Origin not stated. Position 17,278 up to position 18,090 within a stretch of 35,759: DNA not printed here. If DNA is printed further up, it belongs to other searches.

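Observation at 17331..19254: Heptahaem periplasmic cytochrome bracketed by two paralogous HAMP-only membrane proteins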

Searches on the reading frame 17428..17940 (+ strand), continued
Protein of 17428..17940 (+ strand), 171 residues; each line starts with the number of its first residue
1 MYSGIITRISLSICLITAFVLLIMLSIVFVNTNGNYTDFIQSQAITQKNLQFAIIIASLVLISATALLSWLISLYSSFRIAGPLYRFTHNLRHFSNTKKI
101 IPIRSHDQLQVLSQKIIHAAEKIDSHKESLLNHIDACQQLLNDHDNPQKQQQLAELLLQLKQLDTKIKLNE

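Call 47: fold_search(model_id=the predicted structure, library=pdb)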
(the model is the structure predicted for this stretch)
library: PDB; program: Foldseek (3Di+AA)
matches with E <= 10: 56; with E <= 0.001: 0
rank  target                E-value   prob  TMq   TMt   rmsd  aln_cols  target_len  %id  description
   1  5jr9_C                7.6e-01  0.20  0.24  0.23  31.3       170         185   12  Crystal structure of apo-NeC3PO (released 2016-09-28)
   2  5jr9_D                7.6e-01  0.20  0.25  0.23  31.3       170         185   12  Crystal structure of apo-NeC3PO (released 2016-09-28)
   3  5jrc_A                9.8e-01  0.18  0.25  0.23  30.7       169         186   11  Crystal structure of NeC3PO in complex with ssRNA. (released 2016-09-28)
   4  5jr9_A                1.1e+00  0.16  0.24  0.22  31.3       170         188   12  Crystal structure of apo-NeC3PO (released 2016-09-28)
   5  5jr9_B                1.1e+00  0.15  0.23  0.21  30.5       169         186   11  Crystal structure of apo-NeC3PO (released 2016-09-28)
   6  5jre_B                1.2e+00  0.15  0.24  0.23  30.7       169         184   11  Crystal structure of NeC3PO in complex with ssDNA. (released 2016-09-28)
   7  9mn2_A                2.3e+00  0.20  0.30  0.33  12.6       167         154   14  Crystal Structure of the B6C Region of the Group B Streptococcus Beta Antigen C Protein (released 2025-08-27)
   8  9a69_B                2.3e+00  0.18  0.28  0.10   6.7       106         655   17  Integrative model of MCPB-MCPC by crosslinking MS and deep learning (released 2024-09-18)
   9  11kc_A                2.6e+00  0.16  0.38  0.32  14.9       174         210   17  Cryo-EM determined structure of designed nanoparticle O43-TM (released 2026-04-08)
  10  4hw9_A                2.6e+00  0.09  0.21  0.16  20.8       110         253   12  Crystal Structure of Helicobacter pylori MscS (Closed State) (released 2013-02-13)
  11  6lcn_E                2.6e+00  0.06  0.18  0.11  37.1       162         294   13  Crystal structure of Serine Acetyltransferase from Planctomyces limnophilus at 2.15A (released 2020-12-02)
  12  6rcu_A                3.3e+00  0.07  0.26  0.16  30.9       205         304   12  PfRH5 bound to monoclonal antibodies R5.004 and R5.016 (released 2019-06-26)
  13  6rcv_F                4.0e+00  0.07  0.26  0.17  30.7       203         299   10  PfRH5 bound to monoclonal antibodies R5.011 and R5.016 (released 2019-06-26)
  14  4l3i_A                4.0e+00  0.04  0.19  0.10  19.7       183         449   12  Structure of the microtubule associated protein PRC1 (Protein Regulator of Cytokinesis 1) (released 2013-07-17)
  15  8i7o_B7               4.5e+00  0.14  0.31  0.15  12.1       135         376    8  In situ structure of axonemal doublet microtubules in mouse sperm with 16-nm repeat (released 2023-10-11)
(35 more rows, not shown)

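Call 52: search_protein_representatives(alignment_id=A4)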
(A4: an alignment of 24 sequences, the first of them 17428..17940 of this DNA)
Query: 24 sequences, 181 profile positions. Proteins with E-value up to 0.001 (for the whole library): 2789; up to 1e-10: 289; up to 1e-30: 126. The best 150 are listed.
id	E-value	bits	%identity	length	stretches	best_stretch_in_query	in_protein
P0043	1.8e-66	239.6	-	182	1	2-180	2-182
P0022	3.9e-62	225.4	-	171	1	14-180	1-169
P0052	5.3e-61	221.7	-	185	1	6-180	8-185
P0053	1.8e-56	207.0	-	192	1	10-179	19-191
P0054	2.3e-56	206.6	-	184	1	4-181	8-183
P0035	7.2e-56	205.0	-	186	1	4-181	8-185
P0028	1.3e-55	204.1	-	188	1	13-181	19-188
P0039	5.0e-55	202.3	-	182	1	4-180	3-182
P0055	4.5e-53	195.9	-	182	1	4-180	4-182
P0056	7.8e-53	195.1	-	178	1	8-179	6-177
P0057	2.1e-52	193.7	-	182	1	6-180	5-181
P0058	4.0e-52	192.8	-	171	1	14-181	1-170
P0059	3.4e-51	189.8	-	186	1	14-181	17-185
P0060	8.7e-50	185.2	-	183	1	7-174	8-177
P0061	1.2e-49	184.7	-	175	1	14-180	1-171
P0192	1.7e-23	99.5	-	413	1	9-174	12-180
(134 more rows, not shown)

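Call 54: search_protein_families(library=pfam, proteins=[L019:608-2878:+, L019:2884-4254:+, L019:4316-4834:+, L019:4837-5985:+, L019:5992-7188:+, L019:7306-7839:+, L019:10345-10863:+, L019:11591-13231:+, L019:13309-16416:-, L019:53-601:+], max_evalue=0.001)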
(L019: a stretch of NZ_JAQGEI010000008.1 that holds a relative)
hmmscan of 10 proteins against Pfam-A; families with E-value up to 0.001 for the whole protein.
L019:608-2878:+ (757 aa): 7 families
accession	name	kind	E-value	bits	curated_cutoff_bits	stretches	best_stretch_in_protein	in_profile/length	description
PF02518.31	HATPase_c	-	8.5e-25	87.8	26.4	1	640-750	2-110/111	Histidine kinase-, DNA gyrase B-, and HSP90-like ATPase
PF08448.16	PAS_4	-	5.8e-16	59.1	23.1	1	263-373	2-108/110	PAS fold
PF00989.32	PAS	-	5.8e-14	52.5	22.6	1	386-496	2-113/113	PAS fold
PF13426.13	PAS_9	-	5.7e-13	49.5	27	2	267-372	2-103/103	PAS domain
PF13188.13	PAS_8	-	1.7e-10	40.9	21.8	1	385-431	1-47/65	PAS domain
PF14501.12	HATPase_c_5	-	6.9e-06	26.3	22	1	644-736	6-91/102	GHKL domain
PF00512.31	HisKA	-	1.7e-05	25.2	26.9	1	523-595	3-64/66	His Kinase A (phospho-acceptor) domain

L019:2884-4254:+ (457 aa): 11 families
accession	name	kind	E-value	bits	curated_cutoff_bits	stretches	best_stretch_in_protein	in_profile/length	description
PF00158.32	Sigma54_activat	-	4.8e-68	228.5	20.2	1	145-309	3-167/168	Sigma-54 interaction domain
PF00072.30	Response_reg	-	4.6e-28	98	30.2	1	6-114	1-109/111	Response regulator receiver domain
PF25601.1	AAA_lid_14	-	4.1e-21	75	27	1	315-396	1-81/87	AAA+ ATPase lid domain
PF14532.12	Sigma54_activ_2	-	3.3e-19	70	25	1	145-314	2-138/138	Sigma-54 interaction domain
PF02954.25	HTH_8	-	1.9e-12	47.1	22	1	414-453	2-41/42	Bacterial regulatory protein, Fis family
PF07728.20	AAA_5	-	8.1e-10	39.3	22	1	167-286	2-124/139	AAA domain (dynein-related subfamily)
PF13191.12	AAA_16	-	3.1e-07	31.5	32.6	1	143-203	2-63/167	AAA ATPase domain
PF00004.35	AAA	-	6.7e-07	30.2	21.2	1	167-287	1-111/131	ATPase family associated with various cellular activities (AAA)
PF13401.12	AAA_22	-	1.4e-06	29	27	1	163-200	4-41/130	AAA domain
PF01078.27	Mg_chelatase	-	2.1e-05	24.4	20.3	1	161-282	19-155/207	Magnesium chelatase, subunit ChlI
PF13245.12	AAA_19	-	4e-05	24.2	25.1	1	160-268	7-124/134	AAA domain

L019:4316-4834:+ (173 aa): 2 families
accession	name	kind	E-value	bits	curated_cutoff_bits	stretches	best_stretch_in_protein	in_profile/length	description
PF08238.18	Sel1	-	9.9e-15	54.9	30.7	1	83-118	1-36/36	Sel1 repeat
PF23310.1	TPR_27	-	7.8e-05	22.8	27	0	29-67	39-77/110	Plant tetratrico peptide repeats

L019:4837-5985:+ (383 aa): 1 family
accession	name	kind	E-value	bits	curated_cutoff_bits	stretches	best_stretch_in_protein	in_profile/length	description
PF07494.17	Reg_prop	-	2.3e-24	82.8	20.4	0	305-328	1-24/24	Two component regulator propeller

L019:5992-7188:+ (399 aa): 2 families
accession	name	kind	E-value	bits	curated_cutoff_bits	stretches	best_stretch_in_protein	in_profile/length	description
PF07494.17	Reg_prop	-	1e-22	77.7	20.4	0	283-304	3-24/24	Two component regulator propeller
PF24684.1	Vgb_lyase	-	0.0002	20.7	50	1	139-224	210-285/290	Virginiamycin B lyase family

L019:7306-7839:+ (178 aa): 1 family
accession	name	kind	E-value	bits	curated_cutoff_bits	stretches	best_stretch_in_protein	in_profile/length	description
PF01814.28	Hemerythrin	-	5.2e-09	37.1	25.3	1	33-148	3-124/127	Hemerythrin HHE cation binding domain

L019:10345-10863:+ (173 aa): 0 families

L019:11591-13231:+ (547 aa): 4 families
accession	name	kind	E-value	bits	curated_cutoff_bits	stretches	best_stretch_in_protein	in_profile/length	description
PF00990.26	GGDEF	-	1.1e-45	155.7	23.8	1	383-541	1-161/161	Diguanylate cyclase, GGDEF domain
PF07701.20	HNOBA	-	4e-21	76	23.4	2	92-175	115-196/216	Heme NO binding associated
PF06160.17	EzrA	-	9e-05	21.4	39.6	1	149-221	280-352/557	Septation ring formation regulator, EzrA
PF01590.32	GAF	-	0.00032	21.7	22.4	1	231-339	2-110/133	GAF domain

L019:13309-16416:- (1035 aa): 8 families
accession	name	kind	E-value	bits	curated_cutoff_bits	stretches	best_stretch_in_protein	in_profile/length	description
PF00563.25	EAL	-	1.3e-74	250.9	31.3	1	758-994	2-236/236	EAL domain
PF00990.26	GGDEF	-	3.8e-36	124.7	23.8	1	582-738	2-161/161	Diguanylate cyclase, GGDEF domain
PF13426.13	PAS_9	-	3.2e-20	72.7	27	1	467-569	2-103/103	PAS domain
PF00989.32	PAS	-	3e-16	59.9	22.6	1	460-567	5-113/113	PAS fold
PF08447.18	PAS_3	-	4.9e-10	40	25.6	1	480-561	3-86/89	PAS fold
PF08448.16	PAS_4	-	3.6e-09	37.3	23.1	1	462-571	1-109/110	PAS fold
PF13188.13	PAS_8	-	5.5e-08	32.9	21.8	1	461-505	6-51/65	PAS domain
PF02743.24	dCache_1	-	5.1e-06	26.6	45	1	241-321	113-195/240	Cache domain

L019:53-601:+ (183 aa): 4 families
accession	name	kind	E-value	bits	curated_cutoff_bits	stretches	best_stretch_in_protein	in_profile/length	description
PF00578.27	AhpC-TSA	-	5.1e-22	78.6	26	1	37-153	1-123/124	AhpC/TSA family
PF08534.16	Redoxin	-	2.3e-16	60.3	26.6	1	36-162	1-139/148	Redoxin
PF13905.12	Thioredoxin_8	-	4.1e-07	30.7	27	1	61-149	1-92/94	Thioredoxin-like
PF00085.26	Thioredoxin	-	9e-07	29.3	23.5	1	61-97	18-53/103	Thioredoxin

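Call 60: find_encoding_contigs(protein=P0192, flank=5000, max_places=3)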
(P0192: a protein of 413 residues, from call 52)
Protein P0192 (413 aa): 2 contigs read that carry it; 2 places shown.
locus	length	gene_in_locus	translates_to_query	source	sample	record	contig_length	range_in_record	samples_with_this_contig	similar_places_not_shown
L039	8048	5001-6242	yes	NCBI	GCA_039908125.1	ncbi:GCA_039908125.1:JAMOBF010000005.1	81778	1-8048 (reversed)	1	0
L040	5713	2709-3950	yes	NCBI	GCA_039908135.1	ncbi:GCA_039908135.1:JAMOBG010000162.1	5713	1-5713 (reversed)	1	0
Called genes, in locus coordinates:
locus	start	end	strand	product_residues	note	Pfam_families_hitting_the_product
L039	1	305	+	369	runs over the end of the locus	PF13746:Fer4_18 (faint), PF13187:Fer4_9 (faint), PF13484:Fer4_16 (faint), PF14697:Fer4_21 (faint), PF25160:LdpA_Fe-S-bd (faint), PF00037:Fer4 (faint), PF12797:Fer4_2 (faint), PF17179:Fer4_22, +1 more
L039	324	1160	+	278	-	PF00175:NAD_binding_1, PF10418:DHODB_Fe-S_bind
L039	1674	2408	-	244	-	-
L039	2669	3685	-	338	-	-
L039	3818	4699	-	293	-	-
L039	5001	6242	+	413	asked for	-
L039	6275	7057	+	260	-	PF03781:FGE-sulfatase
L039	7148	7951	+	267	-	PF14522:Cytochrome_C7 (faint), PF14537:Cytochrom_c3_2 (weak), PF09699:Paired_CXXCH_1 (weak), PF22113:Mtrc-MtrF_II-IV_dom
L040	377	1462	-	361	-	-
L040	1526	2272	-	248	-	-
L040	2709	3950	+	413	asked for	-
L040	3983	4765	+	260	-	PF03781:FGE-sulfatase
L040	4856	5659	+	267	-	PF14522:Cytochrome_C7 (faint), PF14537:Cytochrom_c3_2 (weak), PF09699:Paired_CXXCH_1 (weak), PF22113:Mtrc-MtrF_II-IV_dom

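Call 64: search_protein_families(library=pfam, alignment_id=A6, max_evalue=1)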
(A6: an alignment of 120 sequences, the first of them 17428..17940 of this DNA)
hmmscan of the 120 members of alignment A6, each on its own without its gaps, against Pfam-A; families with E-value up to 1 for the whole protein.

A. member 1, window:17428-17940:+ (171 aa): 3 families
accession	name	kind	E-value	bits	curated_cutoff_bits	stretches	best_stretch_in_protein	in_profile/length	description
PF22571.1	LiaI-LiaF-TM_PspC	-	0.058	13.6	27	1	9-87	40-118/142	PspC transmembrane region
PF07264.17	EI24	-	0.17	12.4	32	1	11-85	18-87/199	Sulfate transporter CysZ/Etoposide-induced protein 2.4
PF09622.15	DUF2391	-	0.49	10.2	22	1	14-72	184-241/275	Putative integral membrane protein (DUF2391)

B. families by the number of members that match (of 120 scanned): 179 families (the first 25 are shown)
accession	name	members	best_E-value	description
PF11297.13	DUF3098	6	0.037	Protein of unknown function (DUF3098)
PF02687.27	FtsX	5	0.025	FtsX-like permease C-terminal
PF06305.16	LapA_dom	5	0.1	Lipopolysaccharide assembly protein A domain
PF07264.17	EI24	4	0.001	Sulfate transporter CysZ/Etoposide-induced protein 2.4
PF22571.1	LiaI-LiaF-TM_PspC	4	0.018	PspC transmembrane region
PF10392.15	COG5_N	3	0.012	Conserved oligomeric Golgi complex subunit 5, N-terminal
PF10046.14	BLOC1_2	3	0.015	Biogenesis of lysosome-related organelles complex-1 subunit 2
PF07301.16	DUF1453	3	0.037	CcdC protein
PF10003.15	DUF2244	3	0.047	Integral membrane protein (DUF2244)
PF06103.16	DUF948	3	0.23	Bacterial protein of unknown function (DUF948)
PF10011.15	DUF2254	2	0.0045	Predicted membrane protein (DUF2254)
PF24226.1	DUF7442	2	0.0082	Phage membrane protein Family of unknown function (DUF7442)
PF09177.16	STX6_10_61_N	2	0.011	Syntaxin 6/10/61, N-terminal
PF08606.16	Prp19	2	0.019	Prp19/Pso4-like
PF20712.2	CyanoTRADDas_TM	2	0.028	Cyanobacterial TRADD-N associated 2-Transmembrane domain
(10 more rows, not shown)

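Call 70: search_protein_families(library=ncbifam, proteins=[L023:197-847:+, L023:1021-2163:+, L023:2166-4211:+, L023:4217-5242:+, L023:5242-6972:+, L023:6998-7837:+, L023:9967-10683:-, L024:5315-6211:-, L024:9783-10772:-], max_evalue=0.001)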
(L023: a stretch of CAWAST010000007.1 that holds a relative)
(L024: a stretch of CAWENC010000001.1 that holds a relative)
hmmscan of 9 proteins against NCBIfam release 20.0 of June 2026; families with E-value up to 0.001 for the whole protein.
L023:197-847:+ (217 aa): 5 families
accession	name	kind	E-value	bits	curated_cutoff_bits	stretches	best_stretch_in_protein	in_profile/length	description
TIGR03508.1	decahem_SO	subfamily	1.5e-09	37.8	192.2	1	165-216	129-175/258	DmsE family decaheme c-type cytochrome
TIGR01905.1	paired_CXXCH_1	subfamily_domain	1.3e-07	31.4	25.2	0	181-216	8-37/41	doubled CXXCH domain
NF041028.1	decahem_GSU2203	exception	2.2e-06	27.1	325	0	173-216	168-208/317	GSU2203 family decaheme c-type cytochrome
TIGR04257.1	nanowire_3heme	domain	8.7e-05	22.6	40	0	178-216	22-59/75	c(7)-type cytochrome triheme domain-containing protein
TIGR03153.1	cytochr_NrfH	equivalog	0.00011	22.3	134.2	0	45-104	54-113/138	cytochrome c nitrite reductase small subunit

L023:1021-2163:+ (381 aa): 2 families
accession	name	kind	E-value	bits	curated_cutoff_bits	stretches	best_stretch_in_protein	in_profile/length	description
NF035926.1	scyF_NHL_VPEP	equivalog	1.4e-35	123.2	350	2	190-320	164-295/376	scytonemin biosynthesis PEP-CTERM protein ScyF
NF033206.1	ScyE_fam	subfamily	9.4e-09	35.2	80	0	222-304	249-328/333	ScyD/ScyE family protein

L023:2166-4211:+ (682 aa): 1 family
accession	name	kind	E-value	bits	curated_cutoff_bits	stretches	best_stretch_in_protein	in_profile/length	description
NF052337.1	tail_tube_6XGR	equivalog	7.9e-09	35.3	60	1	394-482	89-177/245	phage tail tube protein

L023:4217-5242:+ (342 aa): 2 families
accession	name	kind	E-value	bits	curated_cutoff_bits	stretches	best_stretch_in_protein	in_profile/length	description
NF035926.1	scyF_NHL_VPEP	equivalog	5.2e-41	141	350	2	168-299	153-284/376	scytonemin biosynthesis PEP-CTERM protein ScyF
NF033206.1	ScyE_fam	subfamily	1.8e-08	34.3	80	0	123-146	7-30/333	ScyD/ScyE family protein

L023:5242-6972:+ (577 aa): 7 families
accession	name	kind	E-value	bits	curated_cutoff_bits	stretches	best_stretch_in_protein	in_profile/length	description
TIGR01905.1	paired_CXXCH_1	subfamily_domain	9.3e-21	73.5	25.2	2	183-215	8-38/41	doubled CXXCH domain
TIGR03508.1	decahem_SO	subfamily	6.3e-16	58.6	192.2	1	180-290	142-228/258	DmsE family decaheme c-type cytochrome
NF041028.1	decahem_GSU2203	exception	1.1e-10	41.3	325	1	180-216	173-210/317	GSU2203 family decaheme c-type cytochrome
NF008659.0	PRK11659.1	equivalog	2.5e-07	30.6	184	1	439-527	73-148/188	cytochrome c nitrite reductase pentaheme subunit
TIGR03153.1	cytochr_NrfH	equivalog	4.2e-07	30.1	134.2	0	319-386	48-113/138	cytochrome c nitrite reductase small subunit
TIGR03146.1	cyt_nit_nrfB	equivalog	5.1e-05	23.6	166.6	0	439-526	38-121/145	cytochrome c nitrite reductase pentaheme subunit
TIGR03507.1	decahem_SO1788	subfamily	0.00056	18.5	209.3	0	273-386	575-664/672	OmcA/MtrC family decaheme c-type cytochrome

L023:6998-7837:+ (280 aa): 5 families
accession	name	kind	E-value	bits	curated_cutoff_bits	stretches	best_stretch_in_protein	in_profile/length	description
TIGR01905.1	paired_CXXCH_1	subfamily_domain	7.3e-38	128.2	25.2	4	175-214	1-40/41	doubled CXXCH domain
TIGR03508.1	decahem_SO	subfamily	3.9e-25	88.8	192.2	2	50-167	108-222/258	DmsE family decaheme c-type cytochrome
NF041028.1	decahem_GSU2203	exception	2.5e-22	79.5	325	2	41-193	20-187/317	GSU2203 family decaheme c-type cytochrome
TIGR03507.1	decahem_SO1788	subfamily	1e-06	27.5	209.3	1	136-193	245-308/672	OmcA/MtrC family decaheme c-type cytochrome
NF045722.1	c3_cytochr_TmcA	equivalog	4.9e-06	26.4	114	0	115-168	60-114/125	acidic tetraheme cytochrome c3 TmcA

L023:9967-10683:- (238 aa): 3 families
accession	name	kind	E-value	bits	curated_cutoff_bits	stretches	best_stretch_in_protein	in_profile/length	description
TIGR01905.1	paired_CXXCH_1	subfamily_domain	3.1e-10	39.8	25.2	1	201-237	8-37/41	doubled CXXCH domain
TIGR03508.1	decahem_SO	subfamily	1.1e-05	25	192.2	0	191-237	135-175/258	DmsE family decaheme c-type cytochrome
NF041028.1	decahem_GSU2203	exception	0.00041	19.7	325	0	196-237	171-208/317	GSU2203 family decaheme c-type cytochrome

L024:5315-6211:- (298 aa): 5 families
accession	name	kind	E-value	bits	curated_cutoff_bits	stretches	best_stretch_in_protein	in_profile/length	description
NF040959.1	MamA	equivalog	1.3e-07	31.2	200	1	221-286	109-174/204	magnetosome protein MamA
TIGR02917.1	PEP_TPR_lipo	equivalog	4.6e-07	28.1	312.2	1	221-292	435-506/899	XrtA/PEP-CTERM system TPR-repeat protein PrsT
TIGR02521.1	type_IV_pilW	equivalog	3.9e-06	26.6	154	1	206-285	20-99/234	type IV pilus biogenesis/stability protein PilW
TIGR02795.1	tol_pal_ybgF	equivalog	3.6e-05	24.4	90.1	1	220-291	5-79/119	tol-pal system protein YbgF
NF008757.0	PRK11788.1-5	equivalog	0.00067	18.9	363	0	213-279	176-242/388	lipopolysaccharide assembly protein LapB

L024:9783-10772:- (329 aa): 5 families
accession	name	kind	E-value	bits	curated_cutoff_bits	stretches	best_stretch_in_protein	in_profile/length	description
NF000096.1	stregra_B_VgbB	exception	1.3e-27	96.7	600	1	91-254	16-179/295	streptogramin B lyase Vgb(B)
NF000022.1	stregra_B_VgbA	exception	1.1e-26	93.6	600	2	35-170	43-178/299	streptogramin B lyase Vgb(A)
TIGR03866.1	PQQ_ABC_repeats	subfamily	2.8e-13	49.6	287.3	2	60-251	12-205/310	PQQ-dependent catabolism-associated beta-propeller protein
TIGR03606.1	non_repeat_PQQ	subfamily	2.1e-07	30.1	434.55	0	132-164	30-62/454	glucose/sorbosone family PQQ-dependent dehydrogenase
NF033206.1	ScyE_fam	subfamily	5.4e-05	22.9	80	0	175-235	11-327/333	ScyD/ScyE family protein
